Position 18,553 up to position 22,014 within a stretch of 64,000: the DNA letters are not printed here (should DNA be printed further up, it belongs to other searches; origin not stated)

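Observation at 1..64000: Highly iterated 8-bp palindrome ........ (about 46 exact copies, roughly 1-3 expected)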

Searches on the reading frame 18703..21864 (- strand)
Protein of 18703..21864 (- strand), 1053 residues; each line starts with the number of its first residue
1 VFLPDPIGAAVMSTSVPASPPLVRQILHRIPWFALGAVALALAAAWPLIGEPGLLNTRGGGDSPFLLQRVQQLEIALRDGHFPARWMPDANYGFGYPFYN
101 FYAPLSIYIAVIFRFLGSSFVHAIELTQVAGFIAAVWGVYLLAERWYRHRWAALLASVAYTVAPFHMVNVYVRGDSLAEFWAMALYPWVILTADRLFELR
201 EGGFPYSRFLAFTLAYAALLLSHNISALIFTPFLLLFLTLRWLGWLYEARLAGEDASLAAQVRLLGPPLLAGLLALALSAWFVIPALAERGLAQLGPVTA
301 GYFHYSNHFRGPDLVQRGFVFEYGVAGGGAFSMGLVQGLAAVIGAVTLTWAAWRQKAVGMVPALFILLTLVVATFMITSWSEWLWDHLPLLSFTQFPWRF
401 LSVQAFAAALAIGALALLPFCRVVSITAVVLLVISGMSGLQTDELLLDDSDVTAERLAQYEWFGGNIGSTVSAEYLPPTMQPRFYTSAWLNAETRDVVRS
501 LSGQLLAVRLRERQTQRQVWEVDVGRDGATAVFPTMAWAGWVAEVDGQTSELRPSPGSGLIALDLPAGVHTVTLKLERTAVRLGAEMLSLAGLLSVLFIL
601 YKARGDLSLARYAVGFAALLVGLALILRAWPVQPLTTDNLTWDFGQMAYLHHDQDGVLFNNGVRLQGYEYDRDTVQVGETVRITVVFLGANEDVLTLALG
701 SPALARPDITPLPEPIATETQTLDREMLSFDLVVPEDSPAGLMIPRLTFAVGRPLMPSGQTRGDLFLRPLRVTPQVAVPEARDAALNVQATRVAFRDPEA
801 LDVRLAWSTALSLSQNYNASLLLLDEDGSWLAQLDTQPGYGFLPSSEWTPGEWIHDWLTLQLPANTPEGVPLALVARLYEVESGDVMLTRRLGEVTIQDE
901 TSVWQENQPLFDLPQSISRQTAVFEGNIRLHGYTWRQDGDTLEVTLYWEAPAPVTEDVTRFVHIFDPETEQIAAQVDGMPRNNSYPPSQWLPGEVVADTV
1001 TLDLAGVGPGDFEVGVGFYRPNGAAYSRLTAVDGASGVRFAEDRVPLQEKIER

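Call 7: search_protein_families(library=ncbifam, proteins=[window:18703-21864:-], max_evalue=1e-10)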
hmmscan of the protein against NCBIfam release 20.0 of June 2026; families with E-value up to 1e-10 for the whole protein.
window:18703-21864:- (1053 aa): 0 families

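Call 41: search_protein_families(library=pfam, proteins=[window:18703-21864:-], max_evalue=0.001)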
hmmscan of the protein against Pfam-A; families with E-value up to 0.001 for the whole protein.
window:18703-21864:- (1053 aa): 1 family
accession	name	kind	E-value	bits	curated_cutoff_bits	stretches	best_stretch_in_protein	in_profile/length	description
PF10131.15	PTPS_related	-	1.5e-05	24.2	26.4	1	99-434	1-298/621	6-pyruvoyl-tetrahydropterin synthase related domain; membrane protein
